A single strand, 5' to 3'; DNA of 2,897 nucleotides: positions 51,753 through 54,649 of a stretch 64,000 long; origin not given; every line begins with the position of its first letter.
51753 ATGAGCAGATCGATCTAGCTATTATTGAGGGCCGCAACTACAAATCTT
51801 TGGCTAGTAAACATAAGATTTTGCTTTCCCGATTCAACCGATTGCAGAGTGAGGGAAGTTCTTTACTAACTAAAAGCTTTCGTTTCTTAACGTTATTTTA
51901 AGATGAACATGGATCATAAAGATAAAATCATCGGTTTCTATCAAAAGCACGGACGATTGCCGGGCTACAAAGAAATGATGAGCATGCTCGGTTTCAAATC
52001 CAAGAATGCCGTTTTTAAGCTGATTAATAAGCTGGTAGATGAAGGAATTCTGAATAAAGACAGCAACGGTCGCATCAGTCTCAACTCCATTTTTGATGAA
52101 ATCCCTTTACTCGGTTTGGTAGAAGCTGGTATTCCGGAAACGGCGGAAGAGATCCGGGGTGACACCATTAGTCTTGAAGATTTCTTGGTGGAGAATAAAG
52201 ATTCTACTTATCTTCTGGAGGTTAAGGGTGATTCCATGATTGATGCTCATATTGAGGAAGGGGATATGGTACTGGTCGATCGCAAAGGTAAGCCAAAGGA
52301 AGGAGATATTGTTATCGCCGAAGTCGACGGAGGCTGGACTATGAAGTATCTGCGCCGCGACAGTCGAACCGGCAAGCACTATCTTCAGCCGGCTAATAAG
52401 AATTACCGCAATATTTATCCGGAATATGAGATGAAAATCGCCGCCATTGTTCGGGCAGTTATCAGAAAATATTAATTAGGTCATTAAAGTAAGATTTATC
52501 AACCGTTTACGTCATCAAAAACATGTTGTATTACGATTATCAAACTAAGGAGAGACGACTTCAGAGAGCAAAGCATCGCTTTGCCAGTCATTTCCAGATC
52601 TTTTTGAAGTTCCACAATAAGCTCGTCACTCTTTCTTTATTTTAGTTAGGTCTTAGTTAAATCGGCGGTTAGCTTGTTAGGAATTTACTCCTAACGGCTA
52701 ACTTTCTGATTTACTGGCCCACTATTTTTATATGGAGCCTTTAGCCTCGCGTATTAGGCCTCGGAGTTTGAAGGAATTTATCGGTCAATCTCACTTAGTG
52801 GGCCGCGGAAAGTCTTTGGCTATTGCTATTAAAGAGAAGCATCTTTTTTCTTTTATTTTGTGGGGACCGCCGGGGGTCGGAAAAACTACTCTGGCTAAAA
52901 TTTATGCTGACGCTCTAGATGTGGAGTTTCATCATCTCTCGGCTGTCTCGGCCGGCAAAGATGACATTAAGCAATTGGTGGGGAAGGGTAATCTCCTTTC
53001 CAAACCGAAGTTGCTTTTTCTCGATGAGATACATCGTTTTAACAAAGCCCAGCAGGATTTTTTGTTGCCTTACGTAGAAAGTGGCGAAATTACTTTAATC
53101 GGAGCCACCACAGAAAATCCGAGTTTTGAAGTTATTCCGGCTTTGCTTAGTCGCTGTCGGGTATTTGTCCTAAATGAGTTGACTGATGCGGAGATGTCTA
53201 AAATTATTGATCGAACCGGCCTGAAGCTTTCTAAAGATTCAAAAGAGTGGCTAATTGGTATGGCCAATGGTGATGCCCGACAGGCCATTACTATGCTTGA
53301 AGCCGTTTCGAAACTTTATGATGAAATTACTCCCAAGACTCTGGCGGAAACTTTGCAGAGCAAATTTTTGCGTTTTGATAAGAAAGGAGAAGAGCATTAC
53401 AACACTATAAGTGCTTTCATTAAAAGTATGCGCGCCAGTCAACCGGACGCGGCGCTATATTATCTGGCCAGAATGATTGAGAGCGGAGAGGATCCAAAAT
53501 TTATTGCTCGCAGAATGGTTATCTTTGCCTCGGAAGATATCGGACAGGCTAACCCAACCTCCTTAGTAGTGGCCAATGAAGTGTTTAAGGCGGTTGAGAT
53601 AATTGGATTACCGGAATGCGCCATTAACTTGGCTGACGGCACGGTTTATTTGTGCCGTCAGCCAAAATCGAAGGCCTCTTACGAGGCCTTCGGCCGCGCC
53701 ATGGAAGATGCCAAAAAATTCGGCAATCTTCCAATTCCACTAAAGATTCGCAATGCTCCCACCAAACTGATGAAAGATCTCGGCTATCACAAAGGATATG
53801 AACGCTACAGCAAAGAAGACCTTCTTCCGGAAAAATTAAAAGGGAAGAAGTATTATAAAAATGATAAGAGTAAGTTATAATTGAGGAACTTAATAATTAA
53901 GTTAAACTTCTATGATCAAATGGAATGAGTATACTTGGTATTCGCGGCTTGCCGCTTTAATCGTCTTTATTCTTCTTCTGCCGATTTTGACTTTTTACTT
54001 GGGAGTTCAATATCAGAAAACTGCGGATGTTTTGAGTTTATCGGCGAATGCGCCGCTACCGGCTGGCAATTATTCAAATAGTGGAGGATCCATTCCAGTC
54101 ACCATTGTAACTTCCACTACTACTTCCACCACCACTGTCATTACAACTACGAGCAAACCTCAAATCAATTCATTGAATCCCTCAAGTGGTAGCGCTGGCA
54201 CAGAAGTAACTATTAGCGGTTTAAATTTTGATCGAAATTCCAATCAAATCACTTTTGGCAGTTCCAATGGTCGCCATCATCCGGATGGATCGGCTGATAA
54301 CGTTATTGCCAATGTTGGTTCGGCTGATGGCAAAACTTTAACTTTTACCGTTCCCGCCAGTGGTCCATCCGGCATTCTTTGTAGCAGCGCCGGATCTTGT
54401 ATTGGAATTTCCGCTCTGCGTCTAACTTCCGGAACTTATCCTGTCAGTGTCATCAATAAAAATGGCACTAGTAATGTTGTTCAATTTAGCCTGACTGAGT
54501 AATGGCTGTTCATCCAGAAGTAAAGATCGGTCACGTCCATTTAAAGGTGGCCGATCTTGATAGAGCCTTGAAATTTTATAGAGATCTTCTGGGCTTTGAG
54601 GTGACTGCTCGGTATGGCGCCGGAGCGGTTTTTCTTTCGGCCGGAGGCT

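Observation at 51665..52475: Textbook SOS operator inside a consensus promoter, driving a leaderless small ORF fused to lexA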

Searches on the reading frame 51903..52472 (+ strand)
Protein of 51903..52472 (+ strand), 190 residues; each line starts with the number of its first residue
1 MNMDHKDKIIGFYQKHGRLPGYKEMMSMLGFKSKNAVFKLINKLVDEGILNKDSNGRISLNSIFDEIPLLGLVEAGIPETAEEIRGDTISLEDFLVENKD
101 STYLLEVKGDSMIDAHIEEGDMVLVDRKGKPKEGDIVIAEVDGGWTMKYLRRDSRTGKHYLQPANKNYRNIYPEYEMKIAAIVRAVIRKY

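Call 5: search_protein_families(library=pfam, proteins=[window:51903-52472:+], max_evalue=1)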
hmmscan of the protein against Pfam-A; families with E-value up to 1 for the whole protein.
window:51903-52472:+ (190 aa): 5 families
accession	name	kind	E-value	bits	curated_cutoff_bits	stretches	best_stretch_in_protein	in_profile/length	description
PF00717.28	Peptidase_S24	-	2.4e-26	92.2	23.3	1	68-182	1-114/116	Peptidase S24-like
PF01726.22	LexA_DNA_bind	-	0.017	15.3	23.7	1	14-54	20-60/65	LexA DNA binding domain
PF09373.15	PMBR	-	0.069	13.7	24.9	1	8-22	16-30/33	Pseudomurein-binding repeat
PF09840.14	DUF2067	-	0.081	13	24.9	1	23-61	141-179/187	Uncharacterized protein conserved in archaea (DUF2067)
PF10502.14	Peptidase_S26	-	0.17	12.3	22.9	1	106-150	27-74/168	Signal peptidase, peptidase S26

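Call 7: search_protein_families(library=ncbifam, proteins=[window:51903-52472:+], max_evalue=1)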
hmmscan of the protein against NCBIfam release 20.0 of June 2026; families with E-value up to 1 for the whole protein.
window:51903-52472:+ (190 aa): 6 families
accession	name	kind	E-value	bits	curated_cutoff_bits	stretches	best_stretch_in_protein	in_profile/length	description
TIGR00498.1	lexA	equivalog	8e-30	104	110.95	1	14-189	20-201/203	transcriptional repressor LexA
NF007621.2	PRK10276.1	subfamily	1.9e-28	98.8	110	1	75-188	2-115/115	translesion error-prone DNA polymerase V autoproteolytic subunit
NF051876.1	transXXX_HumD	equivalog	1.5e-07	31.4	120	1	76-174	2-96/129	HumD family translesion DNA polymerase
TIGR02227.1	sigpep_I_bact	equivalog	0.0053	16.6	47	1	105-152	23-73/162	signal peptidase I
NF041423.1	MobC_subf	subfamily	0.026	13.8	200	1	23-54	34-65/240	MobC family replication-relaxation protein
NF011575.0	PRK14999.1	equivalog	0.15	11.4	424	1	9-51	25-67/241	histidine utilization repressor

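Call 19: find_related_loci(query=window:51903-52472:+, collection=genome_contigs, flank=3000)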
Query window:51903-52472:+ (190 aa) in genome_contigs; peptide patterns used: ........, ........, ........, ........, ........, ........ (x = any residue, [..] = any of these).
600 stretches matched a pattern (row limit reached: there are more); 259 encode a relative of the query (tblastn E <= 1e-3); the best 80 are kept; 80 distinct loci.
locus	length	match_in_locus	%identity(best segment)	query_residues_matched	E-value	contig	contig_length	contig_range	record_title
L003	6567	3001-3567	78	1-190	2e-99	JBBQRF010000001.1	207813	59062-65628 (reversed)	MAG: Candidatus Paceibacteria bacterium isolate Co_metawrap_1656 Cmw_1656_k141_12439246_length_207813_cov_18.9089, whole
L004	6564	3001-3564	77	1-190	9e-98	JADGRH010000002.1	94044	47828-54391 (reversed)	MAG: Candidatus Paceibacterota bacterium isolate Chersky_89 k127_15618601, whole genome shotgun sequence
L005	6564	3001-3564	65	1-190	2e-84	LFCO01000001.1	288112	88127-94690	MAG: Parcubacteria bacterium C7867-005 C7867_00008, whole genome shotgun sequence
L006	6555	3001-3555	69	4-189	8e-84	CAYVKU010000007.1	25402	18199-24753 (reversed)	MAG TPA_asm: uncultured Candidatus Saccharibacteria bacterium isolate SRP290908_co1_111 genome assembly, contig: NODE_23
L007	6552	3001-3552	68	5-190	4e-83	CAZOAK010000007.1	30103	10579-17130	MAG TPA_asm: uncultured Candidatus Saccharibacteria bacterium isolate SRP286056_co3_36 genome assembly, contig: NODE_119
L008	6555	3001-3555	66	4-190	4e-83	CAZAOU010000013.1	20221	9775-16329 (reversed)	MAG TPA_asm: uncultured Candidatus Saccharibacteria bacterium isolate SRP257259_co1_171 genome assembly, contig: NODE_31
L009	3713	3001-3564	67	2-190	3e-83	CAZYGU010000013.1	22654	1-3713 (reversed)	MAG TPA_asm: uncultured Candidatus Saccharibacteria bacterium isolate SRP278252_co2_822 genome assembly, contig: NODE_45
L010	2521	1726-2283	68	4-190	1e-84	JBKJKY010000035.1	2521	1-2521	MAG: Parcubacteria group bacterium isolate ant_bin.260 k117_5779544, whole genome shotgun sequence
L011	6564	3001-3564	65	1-190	2e-82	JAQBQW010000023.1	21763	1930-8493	MAG: Parcubacteria group bacterium isolate RYN_383 scaffold_3837055, whole genome shotgun sequence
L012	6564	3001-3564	66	3-190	8e-82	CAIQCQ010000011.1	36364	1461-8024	uncultured bacterium isolate Umea_bin-06831 genome assembly, contig: bin-06831:11/38, whole genome shotgun sequence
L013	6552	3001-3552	66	5-190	1e-81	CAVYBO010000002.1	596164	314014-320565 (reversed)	MAG: uncultured bacterium isolate MFD04540.bin.1.106 genome assembly, contig: contig_9631, whole genome shotgun sequence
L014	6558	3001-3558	67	4-190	4e-81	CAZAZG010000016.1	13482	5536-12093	MAG TPA_asm: uncultured Candidatus Saccharibacteria bacterium isolate SRP128246_co1_329 genome assembly, contig: NODE_10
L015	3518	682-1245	65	1-190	2e-81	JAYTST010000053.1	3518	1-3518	MAG: bacterium isolate GFS_5272 GFS_5272_52, whole genome shotgun sequence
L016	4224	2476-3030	64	4-190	4e-81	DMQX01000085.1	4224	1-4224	MAG TPA_asm: Candidatus Taylorbacteria bacterium isolate UBA11359 contig_10519, whole genome shotgun sequence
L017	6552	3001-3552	65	5-190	2e-80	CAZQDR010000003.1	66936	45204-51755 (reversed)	MAG TPA_asm: uncultured Candidatus Saccharibacteria bacterium isolate SRP286056_co1_742 genome assembly, contig: NODE_37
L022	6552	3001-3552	66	5-190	1e-79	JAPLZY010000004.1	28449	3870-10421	MAG: Candidatus Zambryskiibacteriota bacterium isolate LacPavin_0818_WC40_MAG_41_17 LacPavin_0818_WC40_scaffold_627736,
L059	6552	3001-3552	64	5-190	3e-77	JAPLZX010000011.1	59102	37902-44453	MAG: Candidatus Zambryskiibacteriota bacterium isolate LacPavin_0419_WC90_MAG_35_8 LacPavin_0419_WC90_scaffold_17298, wh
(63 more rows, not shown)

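Call 41: search_protein_families(library=padloc, proteins=[window:51903-52472:+], max_evalue=1)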
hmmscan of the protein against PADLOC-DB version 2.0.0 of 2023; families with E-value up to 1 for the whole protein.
window:51903-52472:+ (190 aa): 1 family
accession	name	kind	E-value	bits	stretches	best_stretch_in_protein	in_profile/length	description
PDLC02976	WH_III-A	-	0.0074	15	1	3-59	1-57/104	-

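Call 42: search_protein_families(library=phrogs, proteins=[window:51903-52472:+], max_evalue=1)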
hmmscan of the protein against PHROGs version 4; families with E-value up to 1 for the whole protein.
window:51903-52472:+ (190 aa): 8 families
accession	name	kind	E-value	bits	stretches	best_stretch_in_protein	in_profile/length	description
phrog_811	-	DNA, RNA and nucleotide metabolism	3.4e-27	95.7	1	71-189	17-134/140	UmuD-like protein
phrog_4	-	transcription regulation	8.5e-19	68.8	1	59-173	206-321/400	transcriptional repressor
phrog_8558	-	unknown function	2.2e-13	51.4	1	92-179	10-100/114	-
phrog_10470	-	DNA, RNA and nucleotide metabolism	3.8e-08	34.1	1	112-176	1-62/79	UmuD-like protein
phrog_3502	-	unknown function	1.2e-06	29.6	1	9-56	60-107/131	-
phrog_6201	-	transcription regulation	3.7e-06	27.8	1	97-178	23-103/121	CI-like repressor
phrog_24920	-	unknown function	0.0014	19.6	1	7-50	13-56/125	-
phrog_362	-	transcription regulation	0.0019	19.5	1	7-50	13-56/106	transcriptional repressor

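Call 51: search_solved_structures(query=window:51903-52472:+, max_evalue=0.00001, show_alignments=2)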
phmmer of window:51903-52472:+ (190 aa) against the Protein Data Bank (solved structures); distinct sequences matched with E-value up to 0.00001: 20.
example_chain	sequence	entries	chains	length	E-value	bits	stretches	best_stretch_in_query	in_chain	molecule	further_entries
3k2z_A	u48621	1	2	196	7.8e-18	68.1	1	11-189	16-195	LexA repressor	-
8gmt_B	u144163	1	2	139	2.2e-13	53.7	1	68-152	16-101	DNA polymerase V subunit UmuD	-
1umu_A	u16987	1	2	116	2.5e-12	50.2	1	76-168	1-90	UMUD'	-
7b5g_A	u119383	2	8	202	2.8e-12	50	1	14-175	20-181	LexA repressor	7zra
7ocj_A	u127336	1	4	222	3.8e-12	49.6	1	14-175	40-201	LexA repressor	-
1i4v_A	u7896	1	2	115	4.7e-12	49.3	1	78-168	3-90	UMUD' PROTEIN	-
1jhh_A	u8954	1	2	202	7.4e-12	48.7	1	14-175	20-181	LEXA REPRESSOR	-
1ay9_A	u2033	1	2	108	1.2e-11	47.9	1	89-169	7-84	UMUD PROTEIN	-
3jso_A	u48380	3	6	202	1.8e-11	47.4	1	14-175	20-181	LexA repressor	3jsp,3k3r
8trg_I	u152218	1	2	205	1.9e-11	47.4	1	14-175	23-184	LexA repressor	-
1jhf_A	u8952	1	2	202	2.7e-11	46.8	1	14-175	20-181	LEXA REPRESSOR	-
6a2q_A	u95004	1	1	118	1.7e-09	41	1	76-189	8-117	LexA repressor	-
6a2r_A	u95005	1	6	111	2.3e-09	40.5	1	78-189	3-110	LexA repressor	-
6a2s_A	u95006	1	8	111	6.2e-09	39.1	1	78-189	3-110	LexA repressor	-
8s7g_A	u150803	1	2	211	6.5e-09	39.1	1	14-171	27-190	LexA repressor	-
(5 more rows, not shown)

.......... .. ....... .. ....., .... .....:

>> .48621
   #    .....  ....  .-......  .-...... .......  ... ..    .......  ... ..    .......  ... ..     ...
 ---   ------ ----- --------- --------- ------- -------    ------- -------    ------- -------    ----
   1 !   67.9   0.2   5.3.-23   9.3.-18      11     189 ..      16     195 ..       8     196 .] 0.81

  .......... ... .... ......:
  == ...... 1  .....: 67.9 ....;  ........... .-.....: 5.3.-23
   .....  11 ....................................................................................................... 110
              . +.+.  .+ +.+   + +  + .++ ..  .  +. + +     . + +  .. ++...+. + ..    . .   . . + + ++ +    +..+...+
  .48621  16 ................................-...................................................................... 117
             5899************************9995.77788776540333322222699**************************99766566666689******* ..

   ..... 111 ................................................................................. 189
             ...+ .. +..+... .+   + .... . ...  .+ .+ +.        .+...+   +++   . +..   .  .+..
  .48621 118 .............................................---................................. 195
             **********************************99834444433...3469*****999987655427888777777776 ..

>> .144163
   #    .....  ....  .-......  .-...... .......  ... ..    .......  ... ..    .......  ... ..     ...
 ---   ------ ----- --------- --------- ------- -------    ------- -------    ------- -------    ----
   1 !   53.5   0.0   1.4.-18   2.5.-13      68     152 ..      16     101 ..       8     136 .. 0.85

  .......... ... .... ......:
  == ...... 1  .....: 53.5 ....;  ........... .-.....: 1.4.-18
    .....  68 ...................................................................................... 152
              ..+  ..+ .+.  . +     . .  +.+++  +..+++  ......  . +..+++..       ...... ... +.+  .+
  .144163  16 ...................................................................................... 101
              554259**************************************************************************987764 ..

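Call 85: search_protein_families(library=pfam, proteins=[L059:4596-6551:+, L022:4524-5618:+], max_evalue=0.001)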
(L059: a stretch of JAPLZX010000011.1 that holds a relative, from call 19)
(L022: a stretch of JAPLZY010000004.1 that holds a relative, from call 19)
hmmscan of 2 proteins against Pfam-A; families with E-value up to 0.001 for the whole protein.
L059:4596-6551:+ (652 aa): 5 families
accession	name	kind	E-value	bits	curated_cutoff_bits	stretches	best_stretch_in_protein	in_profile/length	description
PF04565.21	RNA_pol_Rpb2_3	-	8.1e-26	90.4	21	1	386-454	1-68/68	RNA polymerase Rpb2, domain 3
PF10385.14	RNA_pol_Rpb2_45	-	1.6e-20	73.3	28.2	1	464-529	1-66/66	RNA polymerase beta subunit external 1 domain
PF04561.19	RNA_pol_Rpb2_2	-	2e-18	67.2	21.7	1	156-327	22-190/190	RNA polymerase Rpb2, domain 2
PF04563.20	RNA_pol_Rpb2_1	-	6.4e-13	49.2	28.2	1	25-355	2-184/203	RNA polymerase beta subunit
PF00562.33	RNA_pol_Rpb2_6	-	0.00035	20.3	23.4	0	591-647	2-62/373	RNA polymerase Rpb2, domain 6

L022:4524-5618:+ (365 aa): 4 families
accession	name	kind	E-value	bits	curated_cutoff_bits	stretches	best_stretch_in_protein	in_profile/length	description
PF06071.19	YchF-GTPase_C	-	9.1e-33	112.7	27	1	283-365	1-83/84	Protein of unknown function (DUF933)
PF01926.29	MMR_HSR1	-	6.2e-22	78.3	21.9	1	5-118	2-95/113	50S ribosome-binding GTPase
PF02421.24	FeoB_N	-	5.2e-08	33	27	1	5-56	3-53/156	Ferrous iron transport protein B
PF13238.12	AAA_18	-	0.00031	21.6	29.4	0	5-25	1-21/128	AAA domain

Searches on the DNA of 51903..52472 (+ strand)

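Call 79: search_rna_families(sources=[L022, L023, L028, L033, L047, L051, L057, L059, L066, L070, L073, L077, L082], threshold=gathering)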
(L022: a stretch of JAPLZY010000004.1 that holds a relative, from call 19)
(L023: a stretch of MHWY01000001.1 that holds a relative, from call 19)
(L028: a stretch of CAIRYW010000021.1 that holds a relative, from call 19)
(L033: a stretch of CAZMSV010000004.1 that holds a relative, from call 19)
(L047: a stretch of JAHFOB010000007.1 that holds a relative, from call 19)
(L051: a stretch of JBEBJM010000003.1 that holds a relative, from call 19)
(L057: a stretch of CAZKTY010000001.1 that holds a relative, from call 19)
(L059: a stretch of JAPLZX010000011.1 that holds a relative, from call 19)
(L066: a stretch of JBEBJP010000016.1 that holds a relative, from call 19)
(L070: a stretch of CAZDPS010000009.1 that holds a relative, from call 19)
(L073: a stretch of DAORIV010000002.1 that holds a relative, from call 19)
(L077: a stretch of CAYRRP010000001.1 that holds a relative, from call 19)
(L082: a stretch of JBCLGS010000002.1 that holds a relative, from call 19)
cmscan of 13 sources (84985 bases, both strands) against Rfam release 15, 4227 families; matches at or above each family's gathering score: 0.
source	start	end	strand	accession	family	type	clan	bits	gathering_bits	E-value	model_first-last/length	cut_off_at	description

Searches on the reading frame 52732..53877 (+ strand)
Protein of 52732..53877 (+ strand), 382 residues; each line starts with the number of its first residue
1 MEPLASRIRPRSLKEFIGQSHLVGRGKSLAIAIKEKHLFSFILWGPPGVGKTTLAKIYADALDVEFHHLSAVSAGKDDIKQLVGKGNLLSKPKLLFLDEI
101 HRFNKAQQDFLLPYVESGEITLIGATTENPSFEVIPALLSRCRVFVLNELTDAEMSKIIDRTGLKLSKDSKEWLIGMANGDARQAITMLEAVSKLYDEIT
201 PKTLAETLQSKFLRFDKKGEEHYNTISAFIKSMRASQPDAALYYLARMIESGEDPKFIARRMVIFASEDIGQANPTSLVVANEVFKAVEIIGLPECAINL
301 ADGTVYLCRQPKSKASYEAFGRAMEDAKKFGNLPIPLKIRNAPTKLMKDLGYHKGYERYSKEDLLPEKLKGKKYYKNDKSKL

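Call 5: search_protein_families(library=pfam, proteins=[window:52732-53877:+], max_evalue=1)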
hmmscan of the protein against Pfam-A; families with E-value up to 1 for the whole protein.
window:52732-53877:+ (382 aa): 31 families (the best 25 are shown)
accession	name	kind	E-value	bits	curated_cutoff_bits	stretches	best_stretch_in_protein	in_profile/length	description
PF12002.13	MgsA_C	-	7.5e-52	176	27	1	236-380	2-153/167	MgsA AAA+ ATPase C terminal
PF16193.11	AAA_assoc_2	-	1.4e-22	80.1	34.3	1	163-234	4-81/81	AAA C-terminal domain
PF05496.18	RuvB_N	-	2.9e-17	63.3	27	1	8-123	1-116/159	Holliday junction DNA helicase RuvB P-loop domain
PF00004.35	AAA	-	1.3e-15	58.4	21.2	1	42-146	2-127/131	ATPase family associated with various cellular activities (AAA)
PF07728.20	AAA_5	-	1.3e-07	32.1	22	1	41-128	2-103/139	AAA domain (dynein-related subfamily)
PF01078.27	Mg_chelatase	-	3.3e-06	27.1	20.3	2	26-58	12-42/207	Magnesium chelatase, subunit ChlI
PF13173.12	AAA_14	-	2.9e-05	24.5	27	1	42-142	6-115/129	AAA domain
PF00158.32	Sigma54_activat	-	6e-05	23.2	20.2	1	94-130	96-132/168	Sigma-54 interaction domain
PF25361.1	AAA_lid_RFC1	-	6.8e-05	22.7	34.9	1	153-194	6-47/59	RFC1-like, AAA+ ATPase lid domain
PF13401.12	AAA_22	-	9.9e-05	23.1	27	1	42-68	9-38/130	AAA domain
PF07726.17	AAA_3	-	0.00031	21.1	27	1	42-71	3-32/131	ATPase family associated with various cellular activities (AAA)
PF13479.12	AAA_24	-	0.00032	21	27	1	41-155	5-78/195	AAA domain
PF07724.20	AAA_2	-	0.00036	21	27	1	37-120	2-104/166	AAA domain (Cdc48 subfamily)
PF13191.12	AAA_16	-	0.00041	21.3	32.6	1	40-63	26-49/167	AAA ATPase domain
PF20720.3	nSTAND3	-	0.0038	17.4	27.2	1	41-66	20-46/155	Novel STAND NTPase 3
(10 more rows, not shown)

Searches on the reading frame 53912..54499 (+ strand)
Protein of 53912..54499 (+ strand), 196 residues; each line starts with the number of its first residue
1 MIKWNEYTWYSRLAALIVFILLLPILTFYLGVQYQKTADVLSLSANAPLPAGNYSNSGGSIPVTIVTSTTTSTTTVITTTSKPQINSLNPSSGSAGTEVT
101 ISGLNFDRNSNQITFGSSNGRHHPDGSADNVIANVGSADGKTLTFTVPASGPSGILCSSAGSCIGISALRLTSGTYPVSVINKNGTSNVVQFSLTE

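Call 85: search_protein_families(library=pfam, proteins=[window:53912-54499:+], max_evalue=0.001)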
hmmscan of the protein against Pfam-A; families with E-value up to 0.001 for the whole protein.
window:53912-54499:+ (196 aa): 1 family
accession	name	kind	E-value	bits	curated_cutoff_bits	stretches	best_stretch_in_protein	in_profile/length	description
PF01833.30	TIG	-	1.1e-07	32.2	20.9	1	83-192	1-82/84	IPT/TIG domain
